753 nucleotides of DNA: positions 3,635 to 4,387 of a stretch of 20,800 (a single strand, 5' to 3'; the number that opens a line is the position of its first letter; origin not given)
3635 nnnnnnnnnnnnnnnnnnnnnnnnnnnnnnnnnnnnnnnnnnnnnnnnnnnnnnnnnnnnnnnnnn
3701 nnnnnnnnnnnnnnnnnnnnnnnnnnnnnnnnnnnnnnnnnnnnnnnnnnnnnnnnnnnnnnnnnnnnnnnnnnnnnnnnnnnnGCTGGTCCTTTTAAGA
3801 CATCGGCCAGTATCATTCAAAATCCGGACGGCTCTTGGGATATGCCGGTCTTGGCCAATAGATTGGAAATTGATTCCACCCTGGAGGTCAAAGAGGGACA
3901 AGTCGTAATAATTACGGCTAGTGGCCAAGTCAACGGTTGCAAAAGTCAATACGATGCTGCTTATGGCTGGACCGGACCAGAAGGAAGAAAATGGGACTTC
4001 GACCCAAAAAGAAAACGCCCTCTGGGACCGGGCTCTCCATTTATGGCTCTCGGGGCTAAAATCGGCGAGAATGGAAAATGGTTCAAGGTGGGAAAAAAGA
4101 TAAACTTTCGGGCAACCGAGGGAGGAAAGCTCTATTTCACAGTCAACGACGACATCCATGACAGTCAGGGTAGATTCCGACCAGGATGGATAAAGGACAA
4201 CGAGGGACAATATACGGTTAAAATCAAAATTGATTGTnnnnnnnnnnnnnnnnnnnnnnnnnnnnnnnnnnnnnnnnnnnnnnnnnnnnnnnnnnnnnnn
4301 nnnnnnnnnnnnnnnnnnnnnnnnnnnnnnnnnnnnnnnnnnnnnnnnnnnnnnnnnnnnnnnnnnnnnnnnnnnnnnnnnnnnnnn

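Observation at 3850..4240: Membrane-anchored protein with an extracytoplasmic LecA/PA-IL-like lectin domain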

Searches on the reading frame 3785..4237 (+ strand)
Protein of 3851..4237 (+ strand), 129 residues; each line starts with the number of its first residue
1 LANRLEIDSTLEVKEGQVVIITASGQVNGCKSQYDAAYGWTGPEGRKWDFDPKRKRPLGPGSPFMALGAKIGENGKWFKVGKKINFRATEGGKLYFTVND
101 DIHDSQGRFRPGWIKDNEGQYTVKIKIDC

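Call 5: search_protein_families(library=pfam, proteins=[window:3851-4237:+], max_evalue=10)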
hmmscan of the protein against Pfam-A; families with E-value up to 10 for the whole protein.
window:3851-4237:+ (129 aa): 3 families
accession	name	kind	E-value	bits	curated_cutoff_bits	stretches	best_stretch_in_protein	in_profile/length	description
PF02234.24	CDI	-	0.058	13.9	25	1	46-61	28-42/49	Cyclin-dependent kinase inhibitor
PF12704.14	MacB_PCD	-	0.1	13.3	27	1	24-88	87-145/207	MacB-like periplasmic core domain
PF02369.22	Big_1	-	0.26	11.9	34.9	1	81-127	35-80/93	Bacterial Ig-like domain (group 1)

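Call 6: search_solved_structures(query=window:3851-4237:+, max_evalue=10, show_alignments=3)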
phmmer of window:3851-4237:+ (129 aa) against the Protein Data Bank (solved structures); distinct sequences matched with E-value up to 10: 0.

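Call 8: search_protein_families(library=ncbifam, proteins=[window:3851-4237:+], max_evalue=10)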
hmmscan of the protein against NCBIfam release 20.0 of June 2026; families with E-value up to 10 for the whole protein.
window:3851-4237:+ (129 aa): 0 families

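Call 13: search_solved_structures(query=A2, max_evalue=10, show_alignments=5)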
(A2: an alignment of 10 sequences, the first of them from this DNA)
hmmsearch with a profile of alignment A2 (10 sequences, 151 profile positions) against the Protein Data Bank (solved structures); distinct sequences matched with E-value up to 10: 7.
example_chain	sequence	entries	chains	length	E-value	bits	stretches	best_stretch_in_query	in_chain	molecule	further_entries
4qks_A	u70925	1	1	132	0.00058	22.9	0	35-67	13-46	DE NOVO PROTEIN 6XTRP/PV2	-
3q7y_A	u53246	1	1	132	0.0087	19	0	36-67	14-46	De novo designed beta-trefoil architecture with symmetric primary structure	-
5odu_A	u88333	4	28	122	0.61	13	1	17-122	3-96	PllA | PIIA | Uncharacterized protein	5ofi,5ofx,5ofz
2g7c_A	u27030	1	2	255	1.6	11.7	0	54-75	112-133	Toxin A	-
4nc0_A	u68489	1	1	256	1.6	11.7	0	54-75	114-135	Cell wall-binding repeat protein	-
3rms_A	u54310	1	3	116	1.9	11.5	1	59-92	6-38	uncharacterized protein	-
3rmq_A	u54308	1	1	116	1.9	11.5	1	59-91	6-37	uncharacterized protein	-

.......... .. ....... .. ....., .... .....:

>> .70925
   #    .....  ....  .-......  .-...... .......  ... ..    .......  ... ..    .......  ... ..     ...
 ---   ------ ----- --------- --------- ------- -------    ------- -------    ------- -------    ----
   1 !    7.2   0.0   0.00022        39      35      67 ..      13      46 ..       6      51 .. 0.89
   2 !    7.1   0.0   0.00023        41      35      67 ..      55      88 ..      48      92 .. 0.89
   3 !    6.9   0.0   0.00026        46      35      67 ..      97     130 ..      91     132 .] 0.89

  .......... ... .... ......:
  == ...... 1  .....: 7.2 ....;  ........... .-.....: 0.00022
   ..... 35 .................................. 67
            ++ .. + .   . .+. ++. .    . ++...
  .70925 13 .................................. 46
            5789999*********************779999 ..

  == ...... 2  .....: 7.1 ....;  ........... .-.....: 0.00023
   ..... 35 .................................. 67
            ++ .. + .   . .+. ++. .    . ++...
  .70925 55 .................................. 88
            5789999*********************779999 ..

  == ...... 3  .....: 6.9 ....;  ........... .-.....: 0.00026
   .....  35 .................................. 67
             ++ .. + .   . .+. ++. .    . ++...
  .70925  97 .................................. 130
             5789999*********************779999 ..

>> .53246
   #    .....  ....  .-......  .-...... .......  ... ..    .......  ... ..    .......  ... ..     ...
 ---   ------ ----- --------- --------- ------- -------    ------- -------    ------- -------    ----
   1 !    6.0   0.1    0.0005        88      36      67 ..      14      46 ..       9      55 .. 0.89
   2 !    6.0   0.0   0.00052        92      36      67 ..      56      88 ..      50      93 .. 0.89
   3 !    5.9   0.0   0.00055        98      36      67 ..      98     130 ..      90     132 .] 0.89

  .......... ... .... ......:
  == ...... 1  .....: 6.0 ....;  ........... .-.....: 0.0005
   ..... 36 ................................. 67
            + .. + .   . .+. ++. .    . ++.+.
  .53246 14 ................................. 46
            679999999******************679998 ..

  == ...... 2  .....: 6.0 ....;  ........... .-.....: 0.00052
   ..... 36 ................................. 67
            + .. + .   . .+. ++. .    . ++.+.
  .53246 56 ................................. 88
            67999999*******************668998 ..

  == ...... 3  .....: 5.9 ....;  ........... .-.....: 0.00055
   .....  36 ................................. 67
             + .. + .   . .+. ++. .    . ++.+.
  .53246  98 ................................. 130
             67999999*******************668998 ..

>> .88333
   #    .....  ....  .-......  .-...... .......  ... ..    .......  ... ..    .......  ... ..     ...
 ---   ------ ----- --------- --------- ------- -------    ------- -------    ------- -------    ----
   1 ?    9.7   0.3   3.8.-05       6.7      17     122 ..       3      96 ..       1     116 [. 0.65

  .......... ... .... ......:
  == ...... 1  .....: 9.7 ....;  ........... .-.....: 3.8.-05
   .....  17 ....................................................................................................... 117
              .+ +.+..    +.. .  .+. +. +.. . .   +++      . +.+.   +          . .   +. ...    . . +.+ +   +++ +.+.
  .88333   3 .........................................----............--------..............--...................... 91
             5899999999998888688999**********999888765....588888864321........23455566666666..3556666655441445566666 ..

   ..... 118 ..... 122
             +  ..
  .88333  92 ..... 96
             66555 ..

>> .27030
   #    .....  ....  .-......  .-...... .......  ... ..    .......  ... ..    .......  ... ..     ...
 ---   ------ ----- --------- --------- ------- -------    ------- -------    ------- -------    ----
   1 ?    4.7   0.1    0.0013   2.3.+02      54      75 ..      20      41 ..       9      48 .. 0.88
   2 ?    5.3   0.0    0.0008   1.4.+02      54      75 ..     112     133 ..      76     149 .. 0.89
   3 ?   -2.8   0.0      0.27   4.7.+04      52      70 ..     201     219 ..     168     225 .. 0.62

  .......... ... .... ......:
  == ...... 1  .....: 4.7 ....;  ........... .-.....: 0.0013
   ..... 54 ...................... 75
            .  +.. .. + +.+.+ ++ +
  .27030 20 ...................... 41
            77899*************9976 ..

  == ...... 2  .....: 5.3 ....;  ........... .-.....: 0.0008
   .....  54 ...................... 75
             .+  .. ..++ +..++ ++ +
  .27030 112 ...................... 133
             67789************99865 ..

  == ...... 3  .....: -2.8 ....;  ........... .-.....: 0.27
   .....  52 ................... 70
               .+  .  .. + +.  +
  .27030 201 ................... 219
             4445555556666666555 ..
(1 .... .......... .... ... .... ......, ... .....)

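Call 14: find_homologous_proteins(query=A2, max_evalue=0.01)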
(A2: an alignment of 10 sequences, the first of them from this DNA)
Query A2 (10 sequences) (151 aa, profile of the alignment): 11 proteins with E <= 0.01 among 2288 candidates.
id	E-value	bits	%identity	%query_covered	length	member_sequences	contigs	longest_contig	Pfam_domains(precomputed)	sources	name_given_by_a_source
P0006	5.3e-83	294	69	100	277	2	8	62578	-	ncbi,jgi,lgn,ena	-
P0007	8.3e-80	284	66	99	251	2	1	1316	-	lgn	-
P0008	1.6e-78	280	61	99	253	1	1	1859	-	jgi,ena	-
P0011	4.2e-65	236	59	94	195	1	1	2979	-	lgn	-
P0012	3.9e-64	233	60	93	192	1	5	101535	-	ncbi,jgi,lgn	-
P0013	6.2e-60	219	54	93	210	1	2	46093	-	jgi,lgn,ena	-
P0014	1.4e-54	202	58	97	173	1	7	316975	-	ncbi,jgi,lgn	jgi:hypothetical protein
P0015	9.1e-4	37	38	60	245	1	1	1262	PF07828.19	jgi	jgi:hypothetical protein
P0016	4.2e-3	35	31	76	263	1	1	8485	PF07828.19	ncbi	ncbi:MAG: LecA/PA-IL family lectin [Acidobacteriota bacterium]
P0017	6.2e-3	34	36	60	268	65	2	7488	PF07828.19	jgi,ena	-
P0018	7.5e-3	34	34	59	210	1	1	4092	-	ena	-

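Call 28: predict_structure(alignment_id=A3)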
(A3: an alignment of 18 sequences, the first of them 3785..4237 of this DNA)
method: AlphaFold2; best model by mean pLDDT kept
length: 151 residues; sequences in the alignment: 18
mean_pLDDT: 92.6   pTM: 0.88
mean pLDDT of the five models: 92.6, 92.3, 92.2, 91.5, 89.7
residues with pLDDT >= 90: 123; 70-90: 23; 50-70: 2; < 50: 3
segments of 3 or more residues with pLDDT < 50: 1-3
pLDDT, mean of each block of 10 residues (from residue 1): 64 95 96 96 98 90 96 89 95 96 98 97 93 91 97 77
secondary structure, 60 per line:
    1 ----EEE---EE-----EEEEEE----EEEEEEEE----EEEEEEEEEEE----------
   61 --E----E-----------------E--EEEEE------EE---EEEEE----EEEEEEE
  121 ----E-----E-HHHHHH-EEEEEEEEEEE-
elements in order: E5-7 E18-23 E28-35 E40-50 E89-93 E105-109 E114-120 H133-138 E140-150

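Call 32: fold_search(model_id=the predicted structure, library=pdb)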
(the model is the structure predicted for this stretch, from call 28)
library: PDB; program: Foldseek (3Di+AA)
matches with E <= 10: 937; with E <= 0.001: 10
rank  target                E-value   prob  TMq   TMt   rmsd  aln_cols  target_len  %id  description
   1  1l7l                  2.4e-07  1.00  0.66  0.81   2.6       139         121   24  Crystal structure of Pseudomonas aeruginosa lectin 1 determined by single wavelength anomalous scattering phasing method (released 2002-12-11)
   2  4cp9_A                3.1e-07  1.00  0.66  0.81   2.6       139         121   24  Crystal structure OF lecA lectin complexed with a divalent galactoside at 1.65 angstrom (released 2014-10-08)
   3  2vxj_B                3.8e-07  1.00  0.65  0.82   2.6       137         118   26  CRYSTAL STRUCTURE OF PA-IL LECTIN COMPLEXED WITH AGAL13BGAL14GLC AT 1.9 A RESOLUTION (released 2008-09-16)
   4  2vxj_D                5.6e-07  1.00  0.66  0.82   2.6       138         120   24  CRYSTAL STRUCTURE OF PA-IL LECTIN COMPLEXED WITH AGAL13BGAL14GLC AT 1.9 A RESOLUTION (released 2008-09-16)
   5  6ygq_A                7.9e-07  1.00  0.62  0.76   5.4       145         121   20  EclA N-terminal domain; PllA-like lectin (released 2021-04-07)
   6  2vxj_C                1.2e-06  1.00  0.67  0.83   2.5       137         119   26  CRYSTAL STRUCTURE OF PA-IL LECTIN COMPLEXED WITH AGAL13BGAL14GLC AT 1.9 A RESOLUTION (released 2008-09-16)
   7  6ygq_D                1.7e-06  1.00  0.58  0.71   5.1       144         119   18  EclA N-terminal domain; PllA-like lectin (released 2021-04-07)
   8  6ygq_B                1.8e-06  1.00  0.59  0.73   4.4       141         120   19  EclA N-terminal domain; PllA-like lectin (released 2021-04-07)
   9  5ofz_A                4.7e-06  1.00  0.62  0.77   2.6       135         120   22  PllA lectin, apo (released 2017-10-04)
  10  5odu_A                5.5e-06  1.00  0.59  0.72   4.1       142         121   23  PllA lectin, monosaccharide complex (released 2017-10-04)
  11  2fqp_A                1.5e-03  0.99  0.35  0.48   6.6       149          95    6  Crystal structure of a cupin domain (bp2299) from bordetella pertussis tohama i at 1.80 A resolution (released 2006-05-16)
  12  2opk_C                6.5e-03  0.87  0.27  0.35  10.6       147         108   10  CRYSTAL STRUCTURE OF A PUTATIVE MANNOSE-6-PHOSPHATE ISOMERASE (REUT_A1446) FROM RALSTONIA EUTROPHA JMP134 AT 2.10 A RE (released 2007-02-13)
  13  2fqp_D                8.1e-03  0.99  0.36  0.50   6.2       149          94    7  Crystal structure of a cupin domain (bp2299) from bordetella pertussis tohama i at 1.80 A resolution (released 2006-05-16)
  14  2fqp_B                8.1e-03  0.97  0.33  0.46   5.5       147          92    7  Crystal structure of a cupin domain (bp2299) from bordetella pertussis tohama i at 1.80 A resolution (released 2006-05-16)
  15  2fqp_C                9.1e-03  0.99  0.39  0.54   6.1       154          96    7  Crystal structure of a cupin domain (bp2299) from bordetella pertussis tohama i at 1.80 A resolution (released 2006-05-16)
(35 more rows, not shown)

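Call 39: find_encoding_contigs(protein=P0012, flank=6000, max_places=1)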
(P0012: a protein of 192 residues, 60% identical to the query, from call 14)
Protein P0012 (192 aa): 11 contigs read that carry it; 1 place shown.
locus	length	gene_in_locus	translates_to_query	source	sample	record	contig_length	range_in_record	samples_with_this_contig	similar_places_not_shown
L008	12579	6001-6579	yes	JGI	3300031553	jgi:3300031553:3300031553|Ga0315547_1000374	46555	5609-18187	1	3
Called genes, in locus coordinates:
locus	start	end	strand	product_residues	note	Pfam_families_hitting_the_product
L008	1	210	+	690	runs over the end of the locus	PF00133:tRNA-synt_1, PF13603:tRNA-synt_1_2 (faint), PF09334:tRNA-synt_1g, PF00133:tRNA-synt_1, PF08264:Anticodon_1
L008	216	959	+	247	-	PF13367:PrsW-protease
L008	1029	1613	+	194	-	PF00011:HSP20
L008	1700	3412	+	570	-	PF12229:PG_binding_4, PF04294:VanW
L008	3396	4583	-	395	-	PF14378:PAP2_3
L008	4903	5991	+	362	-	PF01145:Band_7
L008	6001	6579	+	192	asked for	-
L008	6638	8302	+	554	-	-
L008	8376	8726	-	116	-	PF04956:TrbC, PF18895:T4SS_pilin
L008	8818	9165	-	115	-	PF04956:TrbC, PF18895:T4SS_pilin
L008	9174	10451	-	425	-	PF01547:SBP_bac_1, PF13416:SBP_bac_8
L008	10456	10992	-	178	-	PF01728:FtsJ (weak), PF01209:Ubie_methyltran, PF05175:MTS, PF06325:PrmA, PF13847:Methyltransf_31, PF08241:Methyltransf_11, PF08242:Methyltransf_12, PF13649:Methyltransf_25, +2 more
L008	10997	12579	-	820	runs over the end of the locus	PF00521:DNA_topoisoIV, PF03989:DNA_gyraseA_C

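Call 40: find_encoding_contigs(protein=P0014, flank=6000, max_places=1)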
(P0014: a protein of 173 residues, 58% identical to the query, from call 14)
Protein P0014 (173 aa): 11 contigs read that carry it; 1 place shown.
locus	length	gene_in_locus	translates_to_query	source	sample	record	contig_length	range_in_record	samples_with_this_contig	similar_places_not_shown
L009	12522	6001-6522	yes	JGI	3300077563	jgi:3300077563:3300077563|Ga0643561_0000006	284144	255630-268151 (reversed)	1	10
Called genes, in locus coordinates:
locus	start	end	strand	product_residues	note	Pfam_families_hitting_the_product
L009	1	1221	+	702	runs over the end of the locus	PF00133:tRNA-synt_1, PF09334:tRNA-synt_1g, PF13603:tRNA-synt_1_2 (weak), PF09334:tRNA-synt_1g, PF00133:tRNA-synt_1, PF08264:Anticodon_1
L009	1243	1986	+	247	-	PF13367:PrsW-protease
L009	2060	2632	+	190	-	PF00011:HSP20, PF04969:CS (faint)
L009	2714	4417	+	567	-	PF12229:PG_binding_4, PF04294:VanW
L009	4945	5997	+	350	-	PF01145:Band_7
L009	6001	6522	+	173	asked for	-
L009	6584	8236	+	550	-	-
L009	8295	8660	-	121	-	PF04956:TrbC (faint), PF18895:T4SS_pilin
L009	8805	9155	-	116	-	PF04956:TrbC, PF18895:T4SS_pilin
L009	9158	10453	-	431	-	PF01547:SBP_bac_1, PF13416:SBP_bac_8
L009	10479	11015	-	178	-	PF01728:FtsJ (weak), PF01209:Ubie_methyltran, PF05175:MTS, PF13489:Methyltransf_23, PF13847:Methyltransf_31, PF08241:Methyltransf_11, PF08242:Methyltransf_12, PF13649:Methyltransf_25, +2 more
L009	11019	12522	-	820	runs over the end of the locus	PF00521:DNA_topoisoIV, PF03989:DNA_gyraseA_C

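Call 42: find_related_loci(query=A4, collection=genome_contigs, flank=4000)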
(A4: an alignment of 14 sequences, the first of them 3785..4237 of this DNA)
Query A4 (151 aa) in genome_contigs; peptide patterns used: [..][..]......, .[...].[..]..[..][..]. (x = any residue, [..] = any of these).
129 stretches matched a pattern; 6 encode a relative of the query (tblastn E <= 1e-3); 6 distinct loci.
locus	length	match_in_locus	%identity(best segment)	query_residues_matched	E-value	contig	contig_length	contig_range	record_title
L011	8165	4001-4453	69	1-151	9e-73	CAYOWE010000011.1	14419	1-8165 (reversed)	MAG TPA_asm: uncultured Candidatus Saccharibacteria bacterium isolate SRP178699_co1_625 genome assembly, contig: NODE_54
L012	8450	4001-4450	63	1-149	4e-63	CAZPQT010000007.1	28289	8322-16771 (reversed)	MAG TPA_asm: uncultured Candidatus Saccharibacteria bacterium isolate binchicken_co100_470 genome assembly, contig: NODE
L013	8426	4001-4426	60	9-149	1e-56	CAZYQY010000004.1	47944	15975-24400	MAG TPA_asm: uncultured Candidatus Saccharibacteria bacterium isolate binchicken_co100_35 genome assembly, contig: NODE_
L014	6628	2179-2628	59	1-149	6e-53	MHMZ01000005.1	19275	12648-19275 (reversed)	MAG: Candidatus Portnoybacteria bacterium RIFCSPHIGHO2_02_FULL_39_12 rifcsphigho2_01_scaffold_13885, whole genome shotgu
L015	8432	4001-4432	58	4-149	4e-49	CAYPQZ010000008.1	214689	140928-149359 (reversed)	MAG TPA_asm: uncultured Candidatus Saccharibacteria bacterium isolate SRP067234_co1_67 genome assembly, contig: k99_2405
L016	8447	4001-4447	54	5-149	1e-45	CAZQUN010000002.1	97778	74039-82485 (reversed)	MAG TPA_asm: uncultured Candidatus Saccharibacteria bacterium isolate SRP167671_co2_124 genome assembly, contig: NODE_23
